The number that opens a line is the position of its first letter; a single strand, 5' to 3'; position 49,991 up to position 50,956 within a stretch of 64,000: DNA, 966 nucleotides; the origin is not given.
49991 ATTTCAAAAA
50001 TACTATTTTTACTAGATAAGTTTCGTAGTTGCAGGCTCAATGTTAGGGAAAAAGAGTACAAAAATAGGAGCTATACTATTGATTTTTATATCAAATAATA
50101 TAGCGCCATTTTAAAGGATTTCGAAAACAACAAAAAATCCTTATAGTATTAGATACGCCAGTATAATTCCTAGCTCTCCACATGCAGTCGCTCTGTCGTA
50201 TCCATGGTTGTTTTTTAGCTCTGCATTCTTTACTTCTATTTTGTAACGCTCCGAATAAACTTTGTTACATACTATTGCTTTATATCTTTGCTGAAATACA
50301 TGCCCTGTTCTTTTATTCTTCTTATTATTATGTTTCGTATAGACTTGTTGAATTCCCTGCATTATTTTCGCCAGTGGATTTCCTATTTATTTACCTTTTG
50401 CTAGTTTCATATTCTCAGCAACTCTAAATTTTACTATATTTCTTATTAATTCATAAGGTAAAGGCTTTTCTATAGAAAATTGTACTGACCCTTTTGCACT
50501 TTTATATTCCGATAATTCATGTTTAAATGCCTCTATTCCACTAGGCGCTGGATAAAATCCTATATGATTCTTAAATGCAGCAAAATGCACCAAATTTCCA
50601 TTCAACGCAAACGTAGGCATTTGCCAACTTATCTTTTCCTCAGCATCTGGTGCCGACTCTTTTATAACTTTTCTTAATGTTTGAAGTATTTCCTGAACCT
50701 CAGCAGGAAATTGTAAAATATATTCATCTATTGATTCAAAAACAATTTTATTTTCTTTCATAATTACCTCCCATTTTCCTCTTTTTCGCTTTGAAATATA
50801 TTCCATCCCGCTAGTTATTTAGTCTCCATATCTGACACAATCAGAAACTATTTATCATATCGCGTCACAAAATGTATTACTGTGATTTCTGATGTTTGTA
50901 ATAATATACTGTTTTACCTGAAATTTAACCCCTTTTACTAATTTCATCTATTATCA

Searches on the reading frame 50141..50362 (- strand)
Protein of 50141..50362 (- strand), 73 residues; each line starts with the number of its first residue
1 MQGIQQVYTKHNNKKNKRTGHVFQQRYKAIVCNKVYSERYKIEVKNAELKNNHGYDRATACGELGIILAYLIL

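Call 9: search_protein_families(library=pfam, proteins=[window:50141-50362:-], max_evalue=0.01)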
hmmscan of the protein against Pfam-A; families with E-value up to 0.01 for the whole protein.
window:50141-50362:- (73 aa): 1 family
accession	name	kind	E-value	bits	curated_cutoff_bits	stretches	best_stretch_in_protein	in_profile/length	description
PF13751.12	DDE_Tnp_1_6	-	0.0049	17.6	25.1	1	22-63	63-105/125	Transposase DDE domain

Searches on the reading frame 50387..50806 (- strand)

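Call 9: search_protein_families(library=pfam, proteins=[window:50387-50806:-], max_evalue=0.01)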
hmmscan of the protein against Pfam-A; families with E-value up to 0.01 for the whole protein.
window:50387-50806:- (139 aa): 3 families
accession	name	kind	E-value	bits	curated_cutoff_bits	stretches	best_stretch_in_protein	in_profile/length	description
PF08818.16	DUF1801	-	6.1e-19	68.6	27.2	1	38-129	2-85/85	Domain of unknown function (DU1801)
PF18899.5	DUF5655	-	1.6e-06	28.6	24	1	26-82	1-57/109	Domain of unknown function (DUF5655)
PF11900.14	DUF3420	-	0.0045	17.5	24.9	1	109-133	4-28/47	Domain of unknown function (DUF3420)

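Call 10: search_protein_families(library=ncbifam, proteins=[window:50387-50806:-], max_evalue=0.01)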
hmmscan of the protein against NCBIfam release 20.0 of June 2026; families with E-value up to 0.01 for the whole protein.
window:50387-50806:- (139 aa): 0 families
